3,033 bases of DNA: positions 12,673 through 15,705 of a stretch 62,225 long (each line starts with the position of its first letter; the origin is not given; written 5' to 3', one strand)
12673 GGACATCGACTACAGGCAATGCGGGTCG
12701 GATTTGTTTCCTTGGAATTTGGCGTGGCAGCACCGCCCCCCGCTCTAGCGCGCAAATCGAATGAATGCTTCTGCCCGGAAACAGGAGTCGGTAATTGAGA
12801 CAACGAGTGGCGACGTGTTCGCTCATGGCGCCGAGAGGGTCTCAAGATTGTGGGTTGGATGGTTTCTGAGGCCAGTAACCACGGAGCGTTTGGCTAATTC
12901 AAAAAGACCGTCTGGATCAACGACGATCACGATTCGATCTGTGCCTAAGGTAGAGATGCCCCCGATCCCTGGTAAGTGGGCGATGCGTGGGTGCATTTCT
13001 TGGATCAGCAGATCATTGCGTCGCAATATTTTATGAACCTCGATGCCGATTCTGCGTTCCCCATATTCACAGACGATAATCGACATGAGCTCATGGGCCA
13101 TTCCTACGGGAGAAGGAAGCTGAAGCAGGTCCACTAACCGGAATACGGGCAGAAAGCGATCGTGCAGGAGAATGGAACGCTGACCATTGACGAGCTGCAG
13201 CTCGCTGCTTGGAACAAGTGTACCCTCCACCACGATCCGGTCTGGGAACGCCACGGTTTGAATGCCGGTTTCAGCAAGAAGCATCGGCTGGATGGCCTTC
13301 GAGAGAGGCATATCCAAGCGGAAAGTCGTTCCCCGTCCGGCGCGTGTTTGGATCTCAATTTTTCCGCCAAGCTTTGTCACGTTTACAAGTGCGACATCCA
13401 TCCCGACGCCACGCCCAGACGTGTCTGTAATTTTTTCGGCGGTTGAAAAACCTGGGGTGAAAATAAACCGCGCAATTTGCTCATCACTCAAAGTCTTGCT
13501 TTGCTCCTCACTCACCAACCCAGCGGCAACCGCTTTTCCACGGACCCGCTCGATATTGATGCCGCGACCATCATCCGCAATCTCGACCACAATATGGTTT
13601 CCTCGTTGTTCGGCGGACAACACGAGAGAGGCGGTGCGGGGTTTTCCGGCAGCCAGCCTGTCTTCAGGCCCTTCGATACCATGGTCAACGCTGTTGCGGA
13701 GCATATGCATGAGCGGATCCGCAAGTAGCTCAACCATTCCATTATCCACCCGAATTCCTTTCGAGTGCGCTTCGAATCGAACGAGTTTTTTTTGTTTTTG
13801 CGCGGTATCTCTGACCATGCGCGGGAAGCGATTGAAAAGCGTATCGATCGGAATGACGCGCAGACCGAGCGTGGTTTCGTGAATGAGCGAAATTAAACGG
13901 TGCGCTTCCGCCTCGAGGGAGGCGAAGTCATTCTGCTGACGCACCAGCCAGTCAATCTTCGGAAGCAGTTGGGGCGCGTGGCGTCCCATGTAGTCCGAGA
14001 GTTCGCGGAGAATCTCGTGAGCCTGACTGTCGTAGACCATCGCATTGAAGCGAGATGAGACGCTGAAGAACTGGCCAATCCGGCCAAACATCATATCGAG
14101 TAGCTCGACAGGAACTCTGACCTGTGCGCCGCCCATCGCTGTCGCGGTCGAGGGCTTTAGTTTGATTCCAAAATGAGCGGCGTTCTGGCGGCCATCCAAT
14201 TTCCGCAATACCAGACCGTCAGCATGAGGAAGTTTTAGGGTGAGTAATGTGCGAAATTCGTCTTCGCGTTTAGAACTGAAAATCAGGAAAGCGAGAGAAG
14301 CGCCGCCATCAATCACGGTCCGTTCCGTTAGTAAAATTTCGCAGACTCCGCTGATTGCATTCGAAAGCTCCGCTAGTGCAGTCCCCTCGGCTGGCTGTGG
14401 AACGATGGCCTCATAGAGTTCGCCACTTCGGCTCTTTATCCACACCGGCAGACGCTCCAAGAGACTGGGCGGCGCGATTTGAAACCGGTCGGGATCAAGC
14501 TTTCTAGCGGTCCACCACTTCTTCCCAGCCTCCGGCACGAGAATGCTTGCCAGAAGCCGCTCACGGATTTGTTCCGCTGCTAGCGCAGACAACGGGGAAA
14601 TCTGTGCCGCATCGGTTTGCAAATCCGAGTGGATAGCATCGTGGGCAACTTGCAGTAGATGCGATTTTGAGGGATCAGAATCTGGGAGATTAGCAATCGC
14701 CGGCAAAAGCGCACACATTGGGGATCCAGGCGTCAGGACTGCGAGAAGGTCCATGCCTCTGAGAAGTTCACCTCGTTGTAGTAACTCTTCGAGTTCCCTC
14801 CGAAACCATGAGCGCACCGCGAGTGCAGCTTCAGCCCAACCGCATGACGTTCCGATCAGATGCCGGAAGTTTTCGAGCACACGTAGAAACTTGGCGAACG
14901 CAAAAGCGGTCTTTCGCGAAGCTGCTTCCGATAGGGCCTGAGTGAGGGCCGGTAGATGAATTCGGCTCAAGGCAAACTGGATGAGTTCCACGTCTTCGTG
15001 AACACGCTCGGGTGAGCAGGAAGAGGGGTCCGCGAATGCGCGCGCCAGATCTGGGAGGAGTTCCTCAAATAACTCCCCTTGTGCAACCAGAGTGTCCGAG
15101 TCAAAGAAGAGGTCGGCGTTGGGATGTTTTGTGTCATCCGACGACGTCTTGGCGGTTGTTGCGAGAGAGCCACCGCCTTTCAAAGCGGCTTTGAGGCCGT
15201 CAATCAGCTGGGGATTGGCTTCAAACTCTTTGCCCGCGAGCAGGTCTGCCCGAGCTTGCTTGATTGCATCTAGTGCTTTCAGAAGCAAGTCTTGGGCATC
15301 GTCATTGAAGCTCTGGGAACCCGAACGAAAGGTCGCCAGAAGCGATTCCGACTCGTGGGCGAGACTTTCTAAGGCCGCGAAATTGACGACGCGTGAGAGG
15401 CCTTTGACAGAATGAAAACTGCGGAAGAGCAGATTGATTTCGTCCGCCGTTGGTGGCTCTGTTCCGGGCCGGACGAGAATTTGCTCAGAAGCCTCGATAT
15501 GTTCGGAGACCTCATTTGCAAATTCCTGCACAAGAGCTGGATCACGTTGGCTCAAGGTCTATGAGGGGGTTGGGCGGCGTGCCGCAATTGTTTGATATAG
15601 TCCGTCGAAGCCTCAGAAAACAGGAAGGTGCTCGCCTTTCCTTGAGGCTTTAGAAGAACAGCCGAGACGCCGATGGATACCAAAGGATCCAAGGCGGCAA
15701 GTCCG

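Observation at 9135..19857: Eight-gene Che-type operon whose only canonical response regulator is a nucleotide cyclase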

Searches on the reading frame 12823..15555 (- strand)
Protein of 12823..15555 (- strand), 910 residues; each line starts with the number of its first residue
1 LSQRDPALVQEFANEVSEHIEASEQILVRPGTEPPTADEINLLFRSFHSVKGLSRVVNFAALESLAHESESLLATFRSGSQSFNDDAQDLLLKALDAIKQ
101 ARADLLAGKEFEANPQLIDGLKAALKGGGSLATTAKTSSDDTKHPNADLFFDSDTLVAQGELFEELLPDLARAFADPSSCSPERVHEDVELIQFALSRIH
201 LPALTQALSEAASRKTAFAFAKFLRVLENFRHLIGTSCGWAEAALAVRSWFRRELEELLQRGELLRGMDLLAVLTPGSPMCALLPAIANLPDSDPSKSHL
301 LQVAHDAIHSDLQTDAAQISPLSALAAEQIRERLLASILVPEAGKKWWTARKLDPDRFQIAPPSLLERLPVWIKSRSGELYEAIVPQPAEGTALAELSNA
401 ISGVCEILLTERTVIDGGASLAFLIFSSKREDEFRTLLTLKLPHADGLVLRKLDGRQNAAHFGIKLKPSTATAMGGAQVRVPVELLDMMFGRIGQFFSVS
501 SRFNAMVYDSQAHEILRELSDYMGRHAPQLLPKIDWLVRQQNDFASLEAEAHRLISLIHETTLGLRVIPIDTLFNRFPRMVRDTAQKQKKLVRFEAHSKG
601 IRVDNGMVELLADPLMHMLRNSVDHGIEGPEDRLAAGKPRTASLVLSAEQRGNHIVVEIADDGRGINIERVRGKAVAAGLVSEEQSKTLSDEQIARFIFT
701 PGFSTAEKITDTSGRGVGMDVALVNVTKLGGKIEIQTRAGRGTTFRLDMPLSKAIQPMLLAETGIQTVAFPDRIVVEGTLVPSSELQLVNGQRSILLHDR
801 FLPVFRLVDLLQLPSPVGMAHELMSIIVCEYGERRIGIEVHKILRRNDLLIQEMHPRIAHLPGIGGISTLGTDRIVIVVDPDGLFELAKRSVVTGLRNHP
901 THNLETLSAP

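Call 3: search_protein_families(library=pfam, proteins=[window:12823-15555:-], max_evalue=0.01)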
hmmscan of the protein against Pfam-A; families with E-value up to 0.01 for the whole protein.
window:12823-15555:- (910 aa): 3 families
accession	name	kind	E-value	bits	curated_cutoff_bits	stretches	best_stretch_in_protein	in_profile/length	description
PF02518.31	HATPase_c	-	5.1e-16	59.5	26.4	1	613-752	4-110/111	Histidine kinase-, DNA gyrase B-, and HSP90-like ATPase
PF01627.28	Hpt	-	1.2e-12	48.4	24.6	1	8-101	2-84/84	Hpt domain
PF01584.24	CheW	-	9.5e-12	45.2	23.5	1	758-887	2-136/138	CheW-like domain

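Call 50: search_solved_structures(query=window:12823-15555:-, max_evalue=0.01, show_alignments=1)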
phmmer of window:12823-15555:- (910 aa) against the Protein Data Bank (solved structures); distinct sequences matched with E-value up to 0.01: 18.
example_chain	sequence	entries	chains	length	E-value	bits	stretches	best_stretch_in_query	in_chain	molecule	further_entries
6s1k_A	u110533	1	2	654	1.3e-75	258.2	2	552-886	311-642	Chemotaxis protein CheA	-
3ja6_C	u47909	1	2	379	7.2e-68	232.7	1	553-884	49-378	Chemotaxis protein CheA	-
1b3q_A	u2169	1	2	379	9.8e-68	232.2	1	553-884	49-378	PROTEIN (CHEMOTAXIS PROTEIN CHEA)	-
2ch4_A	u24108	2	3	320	1.9e-67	231.2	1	565-884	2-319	CHEMOTAXIS PROTEIN CHEA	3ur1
8c5v_A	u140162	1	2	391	6.3e-67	229.5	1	552-884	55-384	Chemotaxis protein CheA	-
4jpb_A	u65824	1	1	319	5.4e-65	223.2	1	565-884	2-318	Chemotaxis protein CheA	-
4xiv_A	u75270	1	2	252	2.3e-56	194.6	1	553-751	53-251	Chemotaxis protein CheA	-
1i5d_A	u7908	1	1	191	7.9e-56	192.8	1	564-751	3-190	CHEMOTAXIS PROTEIN CHEA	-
6mi6_A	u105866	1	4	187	3.2e-55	190.8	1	565-751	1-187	Chemotaxis protein CheA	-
1i58_A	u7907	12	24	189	3.9e-55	190.5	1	565-751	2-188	CHEMOTAXIS PROTEIN CHEA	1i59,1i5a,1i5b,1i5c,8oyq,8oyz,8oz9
6ff6_A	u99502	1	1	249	2e-14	55.9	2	8-104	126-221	BRIC1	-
8c5v_C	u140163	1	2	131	4.3e-09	38.2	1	8-103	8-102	Chemotaxis protein CheA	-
1i5n_A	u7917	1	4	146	9.7e-09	37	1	8-106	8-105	CHEMOTAXIS PROTEIN CHEA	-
2lp4_A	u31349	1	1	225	2.7e-08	35.6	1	8-106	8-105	Chemotaxis protein CheA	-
3kyi_A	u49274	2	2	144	1e-05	27.1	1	12-109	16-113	Putative histidine protein kinase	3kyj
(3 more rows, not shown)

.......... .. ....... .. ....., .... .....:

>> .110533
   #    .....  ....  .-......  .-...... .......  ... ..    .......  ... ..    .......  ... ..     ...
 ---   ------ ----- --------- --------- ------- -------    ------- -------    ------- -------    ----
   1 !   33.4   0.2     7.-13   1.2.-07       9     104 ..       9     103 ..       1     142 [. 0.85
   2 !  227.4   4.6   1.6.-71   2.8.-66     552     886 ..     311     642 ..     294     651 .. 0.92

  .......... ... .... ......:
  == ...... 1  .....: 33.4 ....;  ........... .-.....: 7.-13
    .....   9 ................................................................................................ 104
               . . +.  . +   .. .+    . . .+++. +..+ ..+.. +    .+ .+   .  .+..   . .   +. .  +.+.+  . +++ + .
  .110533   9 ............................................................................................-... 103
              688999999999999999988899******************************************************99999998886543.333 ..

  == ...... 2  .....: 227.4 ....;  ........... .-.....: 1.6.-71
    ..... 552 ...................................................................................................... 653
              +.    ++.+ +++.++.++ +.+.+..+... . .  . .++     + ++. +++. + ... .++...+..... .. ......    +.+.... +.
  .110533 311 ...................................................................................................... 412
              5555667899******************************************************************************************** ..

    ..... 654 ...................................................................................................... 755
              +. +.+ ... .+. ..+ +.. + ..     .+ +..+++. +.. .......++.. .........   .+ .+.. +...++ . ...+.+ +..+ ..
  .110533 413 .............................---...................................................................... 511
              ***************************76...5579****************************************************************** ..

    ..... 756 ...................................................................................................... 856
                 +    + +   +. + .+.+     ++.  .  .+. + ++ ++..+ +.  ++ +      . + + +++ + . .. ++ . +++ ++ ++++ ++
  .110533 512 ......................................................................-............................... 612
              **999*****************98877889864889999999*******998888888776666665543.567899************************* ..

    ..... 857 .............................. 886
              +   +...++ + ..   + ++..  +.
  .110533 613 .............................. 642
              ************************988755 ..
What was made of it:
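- On Chemosensory (Che) pathway core: Residues 552-886 align to E. coli CheA P3-P5 at 1.3e-75 (call 50).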

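Call 52: find_homologous_proteins(query=window:12823-15555:-, max_evalue=1e-20)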
Query window:12823-15555:- (910 aa): 44 proteins with E <= 1e-20 among 8000 candidates.
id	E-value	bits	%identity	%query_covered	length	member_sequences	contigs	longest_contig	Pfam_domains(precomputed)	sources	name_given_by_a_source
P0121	0.0e+0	2003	100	100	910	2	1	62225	PF01584.25,PF02518.32,PF01627.29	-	-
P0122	0.0e+0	1239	65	100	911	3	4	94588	PF01584.25,PF02518.32,PF01627.29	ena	-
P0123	0.0e+0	1216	63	98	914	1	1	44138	PF01584.25,PF02518.32,PF01627.29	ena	-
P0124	0.0e+0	1214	63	98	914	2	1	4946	PF01584.25,PF02518.32,PF01627.29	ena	-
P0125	0.0e+0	1210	63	98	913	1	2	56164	PF01584.25,PF02518.32,PF01627.29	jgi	jgi:chemotaxis protein histidine kinase CheA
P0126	0.0e+0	1209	63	98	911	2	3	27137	PF01584.25,PF02518.32,PF01627.29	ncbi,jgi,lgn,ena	jgi:chemotaxis protein histidine kinase CheA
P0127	0.0e+0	1207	63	98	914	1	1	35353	PF01584.25,PF02518.32,PF01627.29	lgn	-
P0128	0.0e+0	1207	62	98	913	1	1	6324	PF01584.25,PF02518.32,PF01627.29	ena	-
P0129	0.0e+0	1206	62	98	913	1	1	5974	PF01584.25,PF02518.32,PF01627.29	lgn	-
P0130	0.0e+0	1204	62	98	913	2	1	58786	PF01584.25,PF02518.32,PF01627.29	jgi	jgi:chemotaxis protein histidine kinase CheA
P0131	0.0e+0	1202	63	98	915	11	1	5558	PF01584.25,PF02518.32,PF01627.29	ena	-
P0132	0.0e+0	1201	62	98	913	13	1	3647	PF01584.25,PF02518.32,PF01627.29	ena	-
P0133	0.0e+0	1201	62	98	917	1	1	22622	PF01584.25,PF02518.32,PF01627.29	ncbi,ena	-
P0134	0.0e+0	1201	62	98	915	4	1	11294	PF01584.25,PF02518.32,PF01627.29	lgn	-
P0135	0.0e+0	1200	62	98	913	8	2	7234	PF01584.25,PF02518.32,PF01627.29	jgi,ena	-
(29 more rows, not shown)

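Call 73: predict_structure(alignment_id=A4)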
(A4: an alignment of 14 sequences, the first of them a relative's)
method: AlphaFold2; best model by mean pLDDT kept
length: 910 residues; sequences in the alignment: 14
mean_pLDDT: 65.6   pTM: 0.36
mean pLDDT of the five models: 65.6, 63.3, 62.0, 60.2, 60.0
residues with pLDDT >= 90: 98; 70-90: 357; 50-70: 199; < 50: 256
segments of 3 or more residues with pLDDT < 50: 127-151, 463-512, 541-576, 599-634, 637-640, 663-665, 706-730, 752-776, 817-819, 842-856, 867-875, 893-910
pLDDT, mean of each block of 10 residues (from residue 1): 65 86 82 74 89 81 90 81 85 92 82 85 63 23 35 72 91 90 89 84 89 92 90 77 91 92 88 86 87 85 90 70 85 83 84 73 80 80 83 75 77 72 85 83 71 68 36 24 31 30 33 55 59 57 46 39 37 50 58 57 41 47 40 47 57 58 57 77 84 70 46 34 43 63 60 42 35 49 71 67 76 55 65 69 36 47 51 48 70 43 34
secondary structure, 60 per line:
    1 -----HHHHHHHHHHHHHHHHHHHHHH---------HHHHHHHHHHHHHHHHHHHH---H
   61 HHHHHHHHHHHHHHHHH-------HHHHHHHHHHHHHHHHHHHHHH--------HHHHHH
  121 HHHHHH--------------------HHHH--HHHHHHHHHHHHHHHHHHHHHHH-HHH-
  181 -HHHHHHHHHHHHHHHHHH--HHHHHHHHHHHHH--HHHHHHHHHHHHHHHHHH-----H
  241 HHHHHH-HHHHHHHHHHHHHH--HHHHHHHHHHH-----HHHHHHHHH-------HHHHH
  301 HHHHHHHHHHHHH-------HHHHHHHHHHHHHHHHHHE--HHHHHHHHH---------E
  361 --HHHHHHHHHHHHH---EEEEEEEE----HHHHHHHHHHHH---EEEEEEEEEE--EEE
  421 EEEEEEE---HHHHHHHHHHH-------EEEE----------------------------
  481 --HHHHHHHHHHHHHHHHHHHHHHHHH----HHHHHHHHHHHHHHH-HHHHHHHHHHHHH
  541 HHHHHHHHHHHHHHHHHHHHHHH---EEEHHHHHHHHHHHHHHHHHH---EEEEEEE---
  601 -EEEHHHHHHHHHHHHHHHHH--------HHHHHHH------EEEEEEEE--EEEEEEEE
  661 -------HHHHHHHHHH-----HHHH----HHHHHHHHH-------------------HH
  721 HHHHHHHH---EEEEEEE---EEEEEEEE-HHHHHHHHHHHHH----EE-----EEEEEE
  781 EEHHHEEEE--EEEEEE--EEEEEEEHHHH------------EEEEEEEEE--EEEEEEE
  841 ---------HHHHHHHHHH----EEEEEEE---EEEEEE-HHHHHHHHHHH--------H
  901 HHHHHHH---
elements in order (helices of 4 or more, strands of 3 or more residues): H6-27 H37-56 H60-77 H85-106 H115-126 H147-150 H153-175 H182-199 H202-214 H217-234 H240-246 H248-261 H264-274 H280-288 H296-313 H321-338 H342-350 H363-375 E379-386 H391-402 E406-415 E418-427 H431-441 E449-452 H483-507 H512-526 H528-563 E567-569 H570-587 E591-597 E602-604 H605-621 H630-636 E643-650 E653-660 H668-677 H683-686 H691-699 H719-728 E732-738 E742-749 H751-763 E775-782 E786-789 E792-797 E800-806 H807-810 E823-831 E834-840 H850-859 E864-870 E874-879 H881-891 H900-907

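Call 75: fold_search(model_id=the predicted structure, library=pdb)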
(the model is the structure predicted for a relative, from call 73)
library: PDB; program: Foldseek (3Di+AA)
matches with E <= 10: 1132; with E <= 0.001: 24
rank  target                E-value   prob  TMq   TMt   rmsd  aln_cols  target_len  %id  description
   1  3ja6_C                1.7e-14  1.00  0.19  0.39  19.3       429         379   29  Cryo-electron Tomography and All-atom Molecular Dynamics Simulations Reveal a Novel Kinase Conformational Switch in Ba (released 2015-12-09)
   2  6s1k_A                7.2e-14  1.00  0.18  0.36  20.0       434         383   30  E. coli Core Signaling Unit, carrying QQQQ receptor mutation (released 2020-01-22)
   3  1b3q_A                1.1e-12  1.00  0.19  0.38  17.2       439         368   26  CRYSTAL STRUCTURE OF CHEA-289, A SIGNAL TRANSDUCING HISTIDINE KINASE (released 1999-12-15)
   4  2ch4_A                4.1e-12  1.00  0.18  0.40  10.5       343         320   31  Complex between Bacterial Chemotaxis histidine kinase CheA domains P4 and P5 and receptor-adaptor protein CheW (released 2006-04-18)
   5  1b3q_B                1.1e-11  1.00  0.20  0.41  16.0       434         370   29  CRYSTAL STRUCTURE OF CHEA-289, A SIGNAL TRANSDUCING HISTIDINE KINASE (released 1999-12-15)
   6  2ch4_B                4.2e-11  1.00  0.17  0.41  15.1       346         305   29  Complex between Bacterial Chemotaxis histidine kinase CheA domains P4 and P5 and receptor-adaptor protein CheW (released 2006-04-18)
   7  4xiv_B                4.0e-08  1.00  0.16  0.45  12.1       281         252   35  Kinase and Dimerization (P3P4) of the Thermotoga maritima CheA kinase (released 2015-11-04)
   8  4xiv_A                8.9e-08  1.00  0.17  0.45  10.8       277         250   34  Kinase and Dimerization (P3P4) of the Thermotoga maritima CheA kinase (released 2015-11-04)
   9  1i5d                  1.3e-07  1.00  0.16  0.56   6.1       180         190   47  STRUCTURE OF CHEA DOMAIN P4 IN COMPLEX WITH TNP-ATP (released 2001-08-26)
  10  3ur1_A                1.7e-07  1.00  0.11  0.34  15.7       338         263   23  The structure of a ternary complex between CheA domains P4 and P5 with CheW and with a truncated fragment of TM14, a c (released 2012-03-07)
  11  6mi6_B                1.8e-07  1.00  0.15  0.56   6.4       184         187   45  STRUCTURE OF CHEA DOMAIN P4 IN COMPLEX WITH AN ADP ANALOG (released 2018-12-05)
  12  6mi6_A                4.7e-07  1.00  0.15  0.57   6.0       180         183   44  STRUCTURE OF CHEA DOMAIN P4 IN COMPLEX WITH AN ADP ANALOG (released 2018-12-05)
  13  1i58_A                2.5e-06  1.00  0.16  0.58   5.7       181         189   46  STRUCTURE OF THE HISTIDINE KINASE CHEA ATP-BINDING DOMAIN IN COMPLEX WITH ATP ANALOG ADPCP AND MAGNESIUM (released 2001-08-26)
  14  1i59_B                3.8e-06  1.00  0.15  0.55   6.2       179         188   46  STRUCTURE OF THE HISTIDINE KINASE CHEA ATP-BINDING DOMAIN IN COMPLEX WITH ADPNP AND MAGENSIUM (released 2001-08-26)
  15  1i58_B                5.3e-06  1.00  0.14  0.56   6.2       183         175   41  STRUCTURE OF THE HISTIDINE KINASE CHEA ATP-BINDING DOMAIN IN COMPLEX WITH ATP ANALOG ADPCP AND MAGNESIUM (released 2001-08-26)
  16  1i5c_B                7.3e-06  1.00  0.15  0.58   5.7       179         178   43  STRUCTURE OF CHEA DOMAIN P4 IN COMPLEX WITH ADP (released 2001-08-26)
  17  1i5b_B                1.8e-05  1.00  0.15  0.57   5.7       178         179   43  STRUCTURE OF CHEA DOMAIN P4 IN COMPLEX WITH ADPNP AND MANGANESE (released 2001-08-26)
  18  4jpb_A                1.9e-05  1.00  0.11  0.66   5.6       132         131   20  The structure of a ternary complex between CheA domains P4 and P5 with CheW and with an unzipped fragment of TM14, a c (released 2013-08-28)
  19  1i5n_C                1.4e-04  1.00  0.12  0.81   2.8       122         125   27  Crystal structure of the P1 domain of CheA from Salmonella typhimurium (released 2001-07-11)
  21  2lp4_MODEL_1_A        2.5e-04  1.00  0.13  0.48   6.0       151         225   25  Solution structure of P1-CheY/P2 complex in bacterial chemotaxis (released 2012-10-24)
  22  1i5n_D                2.9e-04  1.00  0.13  0.79   2.7       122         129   27  Crystal structure of the P1 domain of CheA from Salmonella typhimurium (released 2001-07-11)
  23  1i5n_A                6.2e-04  1.00  0.12  0.77   2.8       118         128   28  Crystal structure of the P1 domain of CheA from Salmonella typhimurium (released 2001-07-11)
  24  1i5n_B                9.6e-04  1.00  0.12  0.77   2.5       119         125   25  Crystal structure of the P1 domain of CheA from Salmonella typhimurium (released 2001-07-11)
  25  3kyi_A                1.2e-03  1.00  0.13  0.85   2.3       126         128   23  Crystal structure of the phosphorylated P1 domain of CheA3 in complex with CheY6 from R. sphaeroides (released 2010-02-16)
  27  3kyj_A                3.1e-03  1.00  0.13  0.85   2.2       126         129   23  Crystal structure of the P1 domain of CheA3 in complex with CheY6 from R. sphaeroides (released 2010-02-16)
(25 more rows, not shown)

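Call 77: search_protein_families(library=ncbifam, proteins=[window:12823-15555:-], max_evalue=0.001)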
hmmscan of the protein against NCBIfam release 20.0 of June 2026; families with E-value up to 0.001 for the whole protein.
window:12823-15555:- (910 aa): 9 families
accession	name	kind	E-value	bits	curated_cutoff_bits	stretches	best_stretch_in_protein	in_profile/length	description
NF041336.1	CheA_Halo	equivalog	3.8e-92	310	950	2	550-881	336-663/666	chemotaxis protein CheA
NF007835.0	PRK10547.1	equivalog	5.8e-78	263.1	793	2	558-891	333-663/670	chemotaxis protein CheA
NF007688.0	PRK10364.1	equivalog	1.7e-06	27.1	479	1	685-752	391-452/460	two-component system sensor histidine kinase ZraS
NF011874.0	PRK15347.1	equivalog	3.1e-06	25.5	852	1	693-762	559-625/921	two component system sensor kinase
NF008298.1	PRK11086.1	subfamily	3.6e-05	22.4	520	1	694-752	473-526/529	DcuS/MalK family sensor histidine kinase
NF008468.0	PRK11360.1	equivalog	3.8e-05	22.3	646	0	696-754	558-611/616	two-component system sensor histidine kinase AtoS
NF010411.0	PRK13837.1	equivalog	4.6e-05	21.6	647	1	695-761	624-685/828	two-component system VirA-like sensor kinase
NF038348.1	T2SS_HK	subfamily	6.8e-05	21.5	450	1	663-751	489-573/574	histidine kinase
NF041832.1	near_NosP_CTERM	subfamily_domain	8.1e-05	21.8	400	0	702-831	174-305/370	NahK/ErcS family hybrid sensor histidine kinase/response regulator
